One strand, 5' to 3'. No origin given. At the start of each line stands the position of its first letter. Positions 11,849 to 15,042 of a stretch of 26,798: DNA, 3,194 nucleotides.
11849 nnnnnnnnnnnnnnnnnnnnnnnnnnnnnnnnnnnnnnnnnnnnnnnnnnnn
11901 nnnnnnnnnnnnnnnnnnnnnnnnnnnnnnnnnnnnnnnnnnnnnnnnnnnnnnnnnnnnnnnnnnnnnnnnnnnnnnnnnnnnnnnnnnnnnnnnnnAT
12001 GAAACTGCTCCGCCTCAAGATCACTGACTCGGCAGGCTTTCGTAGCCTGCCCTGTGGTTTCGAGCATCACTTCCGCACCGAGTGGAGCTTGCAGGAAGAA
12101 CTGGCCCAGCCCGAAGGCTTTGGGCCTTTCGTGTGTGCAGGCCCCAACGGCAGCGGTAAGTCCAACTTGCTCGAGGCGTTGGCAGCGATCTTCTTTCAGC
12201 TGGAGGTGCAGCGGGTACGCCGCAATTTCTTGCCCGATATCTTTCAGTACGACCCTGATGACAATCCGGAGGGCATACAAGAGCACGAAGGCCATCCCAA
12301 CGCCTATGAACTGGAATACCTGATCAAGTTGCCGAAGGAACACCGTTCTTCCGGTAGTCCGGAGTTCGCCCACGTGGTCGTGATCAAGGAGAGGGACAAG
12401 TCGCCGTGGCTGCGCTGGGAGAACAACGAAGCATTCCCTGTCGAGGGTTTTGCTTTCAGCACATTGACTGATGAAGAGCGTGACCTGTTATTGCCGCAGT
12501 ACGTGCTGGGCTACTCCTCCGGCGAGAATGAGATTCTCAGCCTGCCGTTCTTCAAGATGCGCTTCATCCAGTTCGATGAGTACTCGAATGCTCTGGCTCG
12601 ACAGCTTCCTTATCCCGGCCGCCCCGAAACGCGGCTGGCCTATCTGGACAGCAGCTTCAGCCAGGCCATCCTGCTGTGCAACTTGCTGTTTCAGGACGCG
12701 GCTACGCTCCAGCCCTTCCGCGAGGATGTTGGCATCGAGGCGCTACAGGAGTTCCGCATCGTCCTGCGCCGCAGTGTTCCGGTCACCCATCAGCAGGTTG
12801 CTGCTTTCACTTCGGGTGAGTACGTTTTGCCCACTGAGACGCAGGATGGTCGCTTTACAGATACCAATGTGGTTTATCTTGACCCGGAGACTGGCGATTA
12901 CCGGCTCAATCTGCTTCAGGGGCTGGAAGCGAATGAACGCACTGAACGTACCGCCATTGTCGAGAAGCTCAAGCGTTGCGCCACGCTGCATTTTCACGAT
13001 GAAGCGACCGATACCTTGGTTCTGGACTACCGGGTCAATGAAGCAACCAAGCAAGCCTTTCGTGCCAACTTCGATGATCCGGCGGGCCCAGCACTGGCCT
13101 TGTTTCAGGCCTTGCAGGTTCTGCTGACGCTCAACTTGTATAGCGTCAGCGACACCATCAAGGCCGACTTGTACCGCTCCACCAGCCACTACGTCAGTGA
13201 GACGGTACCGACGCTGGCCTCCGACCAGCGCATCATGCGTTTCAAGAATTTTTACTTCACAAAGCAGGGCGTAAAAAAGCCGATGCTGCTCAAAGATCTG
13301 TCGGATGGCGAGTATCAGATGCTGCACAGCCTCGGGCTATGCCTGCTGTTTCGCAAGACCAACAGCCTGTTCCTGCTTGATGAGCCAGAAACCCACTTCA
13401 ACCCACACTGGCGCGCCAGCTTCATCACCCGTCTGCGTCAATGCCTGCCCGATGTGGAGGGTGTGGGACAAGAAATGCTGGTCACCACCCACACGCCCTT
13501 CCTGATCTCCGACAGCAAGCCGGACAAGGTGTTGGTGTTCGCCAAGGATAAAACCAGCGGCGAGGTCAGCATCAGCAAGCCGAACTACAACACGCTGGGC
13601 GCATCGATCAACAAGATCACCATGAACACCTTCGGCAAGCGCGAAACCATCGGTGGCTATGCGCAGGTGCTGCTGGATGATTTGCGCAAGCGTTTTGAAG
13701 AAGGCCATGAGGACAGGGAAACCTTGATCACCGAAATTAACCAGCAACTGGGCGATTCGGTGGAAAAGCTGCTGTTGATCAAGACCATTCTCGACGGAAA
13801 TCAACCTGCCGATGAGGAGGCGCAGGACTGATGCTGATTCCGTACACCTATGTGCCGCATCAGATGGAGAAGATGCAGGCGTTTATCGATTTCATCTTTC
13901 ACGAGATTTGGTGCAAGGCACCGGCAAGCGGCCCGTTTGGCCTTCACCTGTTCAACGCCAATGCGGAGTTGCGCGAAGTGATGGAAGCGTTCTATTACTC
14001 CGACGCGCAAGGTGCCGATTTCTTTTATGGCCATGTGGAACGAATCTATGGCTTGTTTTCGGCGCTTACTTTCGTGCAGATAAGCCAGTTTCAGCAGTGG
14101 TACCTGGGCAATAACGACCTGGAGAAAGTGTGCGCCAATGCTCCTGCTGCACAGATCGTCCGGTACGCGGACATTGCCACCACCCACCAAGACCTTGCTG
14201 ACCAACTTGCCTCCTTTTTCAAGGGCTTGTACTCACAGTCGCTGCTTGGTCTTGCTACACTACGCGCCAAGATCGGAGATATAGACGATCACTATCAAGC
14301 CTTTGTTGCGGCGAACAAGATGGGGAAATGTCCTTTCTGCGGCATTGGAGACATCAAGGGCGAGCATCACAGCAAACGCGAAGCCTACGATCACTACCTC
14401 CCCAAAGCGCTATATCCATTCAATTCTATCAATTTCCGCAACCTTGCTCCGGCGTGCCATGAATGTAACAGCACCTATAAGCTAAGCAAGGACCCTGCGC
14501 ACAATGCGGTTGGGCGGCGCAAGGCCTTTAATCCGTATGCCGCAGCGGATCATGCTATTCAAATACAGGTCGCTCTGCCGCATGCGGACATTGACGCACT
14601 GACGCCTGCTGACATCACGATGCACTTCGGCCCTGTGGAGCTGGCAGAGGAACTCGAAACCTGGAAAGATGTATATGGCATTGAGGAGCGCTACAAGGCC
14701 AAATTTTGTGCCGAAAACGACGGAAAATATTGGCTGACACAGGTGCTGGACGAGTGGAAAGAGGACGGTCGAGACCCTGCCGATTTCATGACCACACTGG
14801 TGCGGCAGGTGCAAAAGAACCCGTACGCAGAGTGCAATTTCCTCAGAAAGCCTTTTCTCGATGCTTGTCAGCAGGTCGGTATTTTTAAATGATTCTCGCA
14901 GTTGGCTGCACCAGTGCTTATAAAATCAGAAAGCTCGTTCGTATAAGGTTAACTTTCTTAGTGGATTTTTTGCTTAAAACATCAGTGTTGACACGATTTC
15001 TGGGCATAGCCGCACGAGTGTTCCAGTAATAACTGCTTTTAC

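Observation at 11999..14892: ABC-type ATPase plus HNH-nuclease gene pair welded onto the 3' end of a type I R-M operon: candidate defence module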

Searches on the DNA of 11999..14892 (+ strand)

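Call 88: search_dna_similar(query=window:11999-14892:+, collection=ecoli_genomes, mode=distant, max_rows=10)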
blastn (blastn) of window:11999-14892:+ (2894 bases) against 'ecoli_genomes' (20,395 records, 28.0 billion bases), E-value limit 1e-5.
Records with a match: 96; places in all: 96; records where one place covers at least 80% of the query: 85.
Genomes with a match: 96 of 5426; with a place that covers at least 80% of the query: 85. Places per genome that has any: lowest 1, median 1, highest 1. On chromosomes: 96 places; on plasmids: 0.
Best place of each record, by identity: 60-80% 96.
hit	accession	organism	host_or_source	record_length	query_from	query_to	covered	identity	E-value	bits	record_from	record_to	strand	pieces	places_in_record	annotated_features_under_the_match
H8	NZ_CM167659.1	Escherichia coli strain 600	Homo sapiens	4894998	1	2888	83%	73.3%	0e+0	1437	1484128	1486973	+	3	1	restriction system-associated AAA family ATPase | HNH endonuclease | restriction endonuclease subunit S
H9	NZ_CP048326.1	Escherichia coli strain 61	environment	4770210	1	2888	83%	73.3%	0e+0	1438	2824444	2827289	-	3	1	restriction system-associated AAA family ATPase | HNH endonuclease | restriction endonuclease subunit S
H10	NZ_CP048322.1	Escherichia coli strain 64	environment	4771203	1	2888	83%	73.3%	0e+0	1438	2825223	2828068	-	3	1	restriction system-associated AAA family ATPase | HNH endonuclease | restriction endonuclease subunit S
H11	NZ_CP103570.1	Escherichia coli strain 3045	Homo sapiens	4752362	1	2888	83%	73.3%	0e+0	1438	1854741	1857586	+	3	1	restriction system-associated AAA family ATPase | HNH endonuclease | restriction endonuclease subunit S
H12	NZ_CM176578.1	Escherichia coli strain fS10a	Homo sapiens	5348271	1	2888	83%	73.3%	0e+0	1438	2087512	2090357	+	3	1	restriction system-associated AAA family ATPase | HNH endonuclease | restriction endonuclease subunit S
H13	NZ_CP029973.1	Escherichia coli strain 51008369SK1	Dog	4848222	1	2888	83%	73.3%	0e+0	1433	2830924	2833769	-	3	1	restriction system-associated AAA family ATPase | HNH endonuclease | restriction endonuclease subunit S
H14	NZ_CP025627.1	Escherichia coli strain SCEC020007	Homo sapiens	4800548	1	2888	83%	73.3%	0e+0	1433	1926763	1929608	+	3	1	restriction system-associated AAA family ATPase | HNH endonuclease | restriction endonuclease subunit S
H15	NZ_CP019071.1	Escherichia coli strain CRE1493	Homo sapiens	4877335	1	2888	83%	73.3%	0e+0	1433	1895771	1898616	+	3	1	restriction system-associated AAA family ATPase | HNH endonuclease | restriction endonuclease subunit S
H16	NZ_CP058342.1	Escherichia coli strain W60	Homo sapiens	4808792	1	2888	83%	73.3%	0e+0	1433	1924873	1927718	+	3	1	restriction system-associated AAA family ATPase | HNH endonuclease | restriction endonuclease subunit S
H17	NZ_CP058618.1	Escherichia coli strain JS316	Homo sapiens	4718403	1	2888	83%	73.3%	0e+0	1433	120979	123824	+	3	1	restriction system-associated AAA family ATPase | HNH endonuclease | restriction endonuclease subunit S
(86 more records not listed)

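Call 89: get_annotated_region(hit=H9, flank=9000)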
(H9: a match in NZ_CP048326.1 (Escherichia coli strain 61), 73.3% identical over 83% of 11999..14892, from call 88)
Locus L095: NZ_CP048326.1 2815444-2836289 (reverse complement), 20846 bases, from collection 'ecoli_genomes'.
description: Escherichia coli strain 61 chromosome, complete genome
organism: Escherichia coli strain 61 (NCBI taxid 562)
replicon: chromosome; assembly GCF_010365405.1
host: -; source: environment; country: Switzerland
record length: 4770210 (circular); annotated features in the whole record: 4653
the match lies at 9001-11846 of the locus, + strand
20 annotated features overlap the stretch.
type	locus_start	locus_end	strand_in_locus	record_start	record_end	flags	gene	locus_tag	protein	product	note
CDS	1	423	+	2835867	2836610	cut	cobS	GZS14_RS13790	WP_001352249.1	adenosylcobinamide-GDP ribazoletransferase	-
CDS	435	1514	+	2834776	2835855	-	cobT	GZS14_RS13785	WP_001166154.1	nicotinate-nucleotide--dimethylbenzimidazole phosphoribosyltransferase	-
CDS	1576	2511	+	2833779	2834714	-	ldtA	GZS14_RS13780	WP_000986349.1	L,D-transpeptidase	-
tRNA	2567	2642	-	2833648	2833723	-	-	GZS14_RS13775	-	tRNA-Asn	-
CDS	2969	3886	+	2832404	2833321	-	nac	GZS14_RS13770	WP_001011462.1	nitrogen assimilation transcriptional regulator NAC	-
CDS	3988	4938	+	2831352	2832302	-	cbl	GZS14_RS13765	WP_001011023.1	HTH-type transcriptional regulator Cbl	-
CDS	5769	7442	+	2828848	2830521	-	-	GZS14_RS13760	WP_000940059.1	type I restriction-modification system subunit M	-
CDS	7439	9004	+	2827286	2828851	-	-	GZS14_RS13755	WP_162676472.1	restriction endonuclease subunit S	-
CDS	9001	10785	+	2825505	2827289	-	-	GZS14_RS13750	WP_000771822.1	restriction system-associated AAA family ATPase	-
CDS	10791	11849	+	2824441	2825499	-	-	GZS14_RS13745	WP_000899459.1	HNH endonuclease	-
CDS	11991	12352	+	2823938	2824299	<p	-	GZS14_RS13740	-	transposase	frameshifted; incomplete; partial in the middle of a contig; missing C-terminus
CDS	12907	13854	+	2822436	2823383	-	-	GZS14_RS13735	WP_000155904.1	ArdC family protein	-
CDS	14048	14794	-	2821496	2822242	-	mobC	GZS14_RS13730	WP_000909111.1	MobC family replication-relaxation protein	-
CDS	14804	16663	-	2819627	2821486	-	-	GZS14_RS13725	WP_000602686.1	type IV secretory system conjugative DNA transfer family protein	-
CDS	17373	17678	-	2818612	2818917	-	-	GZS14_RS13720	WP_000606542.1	hypothetical protein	-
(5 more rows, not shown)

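Call 90: search_dna_similar(query=window:11999-14892:+, collection=ecoli_genomes, mode=distant, max_rows=14, rows=spread)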
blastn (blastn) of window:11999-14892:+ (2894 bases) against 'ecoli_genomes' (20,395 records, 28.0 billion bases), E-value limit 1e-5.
Records with a match: 96; places in all: 96; records where one place covers at least 80% of the query: 85.
Genomes with a match: 96 of 5426; with a place that covers at least 80% of the query: 85. Places per genome that has any: lowest 1, median 1, highest 1. On chromosomes: 96 places; on plasmids: 0.
Best place of each record, by identity: 60-80% 96.
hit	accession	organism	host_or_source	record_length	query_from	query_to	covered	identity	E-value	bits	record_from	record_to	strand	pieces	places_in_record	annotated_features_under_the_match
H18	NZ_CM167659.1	Escherichia coli strain 600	Homo sapiens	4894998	1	2888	83%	73.3%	0e+0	1437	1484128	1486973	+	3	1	restriction system-associated AAA family ATPase | HNH endonuclease | restriction endonuclease subunit S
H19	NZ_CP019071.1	Escherichia coli strain CRE1493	Homo sapiens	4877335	1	2888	83%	73.3%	0e+0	1433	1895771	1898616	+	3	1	restriction system-associated AAA family ATPase | HNH endonuclease | restriction endonuclease subunit S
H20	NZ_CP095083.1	Escherichia coli strain EC6868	Homo sapiens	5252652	1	2888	83%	73.3%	0e+0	1433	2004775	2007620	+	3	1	restriction system-associated AAA family ATPase | HNH endonuclease | restriction endonuclease subunit S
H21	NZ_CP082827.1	Escherichia coli strain SCAID WND2-2021 (3/145)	Homo sapiens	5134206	1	2888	83%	73.3%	0e+0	1433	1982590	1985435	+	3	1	restriction system-associated AAA family ATPase | HNH endonuclease | restriction endonuclease subunit S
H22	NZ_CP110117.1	Escherichia coli strain 2-331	Sewage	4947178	1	2888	83%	73.3%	0e+0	1433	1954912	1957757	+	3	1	restriction system-associated AAA family ATPase | HNH endonuclease | restriction endonuclease subunit S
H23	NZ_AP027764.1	Escherichia coli strain 2017-02-2CC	Homo sapiens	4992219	1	2888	83%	73.3%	0e+0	1433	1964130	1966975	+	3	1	restriction system-associated AAA family ATPase | HNH endonuclease | restriction endonuclease subunit S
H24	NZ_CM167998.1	Escherichia coli strain 8600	Homo sapiens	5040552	1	2888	83%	73.3%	0e+0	1433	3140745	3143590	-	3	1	restriction system-associated AAA family ATPase | HNH endonuclease | restriction endonuclease subunit S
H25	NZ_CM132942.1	Escherichia coli strain 167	Homo sapiens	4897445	1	2888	83%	73.3%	0e+0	1433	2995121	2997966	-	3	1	restriction system-associated AAA family ATPase | HNH endonuclease | restriction endonuclease subunit S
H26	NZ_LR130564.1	Escherichia coli strain MS14387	Homo sapiens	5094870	1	2888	83%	73.3%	0e+0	1433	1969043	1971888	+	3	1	restriction system-associated AAA family ATPase | HNH endonuclease | restriction endonuclease subunit S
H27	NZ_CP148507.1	Escherichia coli strain Z1323CEC0001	Chicken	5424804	1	2888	83%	73.3%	0e+0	1428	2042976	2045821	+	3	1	restriction system-associated AAA family ATPase | HNH endonuclease | restriction endonuclease subunit S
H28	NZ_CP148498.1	Escherichia coli strain Z1323CEC0002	Chicken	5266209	1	2888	83%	73.3%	0e+0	1428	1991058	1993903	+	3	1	restriction system-associated AAA family ATPase | HNH endonuclease | restriction endonuclease subunit S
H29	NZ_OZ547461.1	Escherichia coli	Homo sapiens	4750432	1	2888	83%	73.3%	0e+0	1428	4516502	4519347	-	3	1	restriction system-associated AAA family ATPase | HNH endonuclease | restriction endonuclease subunit S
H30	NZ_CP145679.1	Escherichia coli strain S1-NGR-02-A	Homo sapiens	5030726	1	2873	77%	71.3%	8e-160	1142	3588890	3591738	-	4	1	restriction system-associated AAA family ATPase | HNH endonuclease | restriction endonuclease subunit S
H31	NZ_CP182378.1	Escherichia coli strain Br_167_kylling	-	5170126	41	2873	75%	71.0%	4e-157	1092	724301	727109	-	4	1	restriction system-associated AAA family ATPase | HNH endonuclease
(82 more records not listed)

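Call 91: get_annotated_region(hit=H31, flank=9000)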
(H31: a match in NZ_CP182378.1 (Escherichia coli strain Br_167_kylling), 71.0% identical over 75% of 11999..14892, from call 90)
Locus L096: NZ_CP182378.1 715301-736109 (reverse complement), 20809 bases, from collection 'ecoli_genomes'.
description: Escherichia coli strain Br_167_kylling chromosome, complete genome
organism: Escherichia coli strain Br_167_kylling (NCBI taxid 562)
replicon: chromosome; assembly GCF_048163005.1
host: -; source: -; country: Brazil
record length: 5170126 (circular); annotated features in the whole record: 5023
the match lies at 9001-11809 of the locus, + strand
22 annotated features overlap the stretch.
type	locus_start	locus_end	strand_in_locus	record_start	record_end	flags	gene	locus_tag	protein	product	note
CDS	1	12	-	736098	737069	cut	-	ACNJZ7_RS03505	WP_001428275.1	IS481 family transposase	-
CDS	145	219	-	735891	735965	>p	-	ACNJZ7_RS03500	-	IS66 family insertion sequence element accessory protein TnpB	incomplete; partial in the middle of a contig; missing C-terminus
CDS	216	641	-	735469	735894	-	tnpA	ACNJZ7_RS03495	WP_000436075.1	IS66-like element accessory protein TnpA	-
CDS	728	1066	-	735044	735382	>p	-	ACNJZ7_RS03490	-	ISL3 family transposase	incomplete; partial in the middle of a contig; missing C-terminus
CDS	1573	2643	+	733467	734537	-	-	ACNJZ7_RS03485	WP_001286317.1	CBASS cGAMP-activated phospholipase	-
CDS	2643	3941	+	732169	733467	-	dncV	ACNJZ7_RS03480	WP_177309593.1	CBASS phage resistance system c-GMP-AMP synthase DncV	-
CDS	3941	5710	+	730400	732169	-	-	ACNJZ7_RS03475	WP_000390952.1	E2/UBC family protein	-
CDS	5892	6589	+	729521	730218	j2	-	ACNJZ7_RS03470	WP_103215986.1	IS1-like element IS1A family transposase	programmed frameshift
CDS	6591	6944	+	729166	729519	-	-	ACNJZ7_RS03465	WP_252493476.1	Mov34/MPN/PAD-1 family protein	-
CDS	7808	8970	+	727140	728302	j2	-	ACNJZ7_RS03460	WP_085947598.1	IS3-like element IS3 family transposase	programmed frameshift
CDS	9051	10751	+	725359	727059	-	-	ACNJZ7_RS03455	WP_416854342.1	restriction system-associated AAA family ATPase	-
CDS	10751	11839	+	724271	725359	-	-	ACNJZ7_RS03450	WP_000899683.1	HNH endonuclease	-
CDS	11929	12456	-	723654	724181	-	-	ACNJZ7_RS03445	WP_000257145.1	RBBP9/YdeN family alpha/beta hydrolase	-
CDS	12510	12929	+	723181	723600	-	tnpA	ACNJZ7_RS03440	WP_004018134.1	IS66-like element accessory protein TnpA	-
CDS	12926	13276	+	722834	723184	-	tnpB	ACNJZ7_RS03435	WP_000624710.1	IS66 family insertion sequence element accessory protein TnpB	TnpB, as the term is used for proteins encoded by IS66 family insertion elements, is considered an accessory protein, ...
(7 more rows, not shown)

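Call 104: get_annotated_region(hit=H30, flank=8000)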
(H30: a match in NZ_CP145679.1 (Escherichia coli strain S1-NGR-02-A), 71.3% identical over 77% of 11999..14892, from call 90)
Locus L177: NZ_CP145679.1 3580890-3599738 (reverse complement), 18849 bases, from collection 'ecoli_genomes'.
description: Escherichia coli strain S1-NGR-02-A chromosome, complete genome
organism: Escherichia coli strain S1-NGR-02-A (NCBI taxid 562)
replicon: chromosome; assembly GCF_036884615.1
host: Homo sapiens; source: stool; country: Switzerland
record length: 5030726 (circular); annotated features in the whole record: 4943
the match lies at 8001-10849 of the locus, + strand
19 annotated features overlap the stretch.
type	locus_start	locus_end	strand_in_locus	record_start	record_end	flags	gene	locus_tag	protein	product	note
CDS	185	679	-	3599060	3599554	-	-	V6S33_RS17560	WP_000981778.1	DUF3158 family protein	-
CDS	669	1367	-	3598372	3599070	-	-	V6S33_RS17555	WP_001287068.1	PFL_4669 family integrating conjugative element protein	-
CDS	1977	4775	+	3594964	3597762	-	-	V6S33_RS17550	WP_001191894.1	DEAD/DEAH box helicase family protein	-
CDS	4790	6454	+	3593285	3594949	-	-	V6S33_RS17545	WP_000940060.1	type I restriction-modification system subunit M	-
CDS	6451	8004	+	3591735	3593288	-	-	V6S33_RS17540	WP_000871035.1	restriction endonuclease subunit S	-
CDS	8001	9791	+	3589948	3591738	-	-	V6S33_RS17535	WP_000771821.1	restriction system-associated AAA family ATPase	-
CDS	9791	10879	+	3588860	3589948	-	-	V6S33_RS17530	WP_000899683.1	HNH endonuclease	-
CDS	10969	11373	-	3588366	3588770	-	-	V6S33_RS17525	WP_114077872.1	RBBP9/YdeN family alpha/beta hydrolase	-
CDS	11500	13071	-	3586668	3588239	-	-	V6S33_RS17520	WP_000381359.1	IS66-like element ISCro1 family transposase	-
CDS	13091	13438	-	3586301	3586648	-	tnpB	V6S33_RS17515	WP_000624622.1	IS66 family insertion sequence element accessory protein TnpB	TnpB, as the term is used for proteins encoded by IS66 family insertion elements, is considered an accessory protein, ...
CDS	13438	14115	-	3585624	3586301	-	tnpA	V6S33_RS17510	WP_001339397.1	IS66-like element accessory protein TnpA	-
CDS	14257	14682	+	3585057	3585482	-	tnpA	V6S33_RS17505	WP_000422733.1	IS66-like element accessory protein TnpA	-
CDS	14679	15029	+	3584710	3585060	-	tnpB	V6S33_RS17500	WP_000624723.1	IS66 family insertion sequence element accessory protein TnpB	TnpB, as the term is used for proteins encoded by IS66 family insertion elements, is considered an accessory protein, ...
CDS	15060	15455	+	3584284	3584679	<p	-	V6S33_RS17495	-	transposase domain-containing protein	incomplete; partial in the middle of a contig; missing C-terminus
CDS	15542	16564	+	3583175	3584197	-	istA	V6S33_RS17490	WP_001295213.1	IS21-like element IS100 family transposase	-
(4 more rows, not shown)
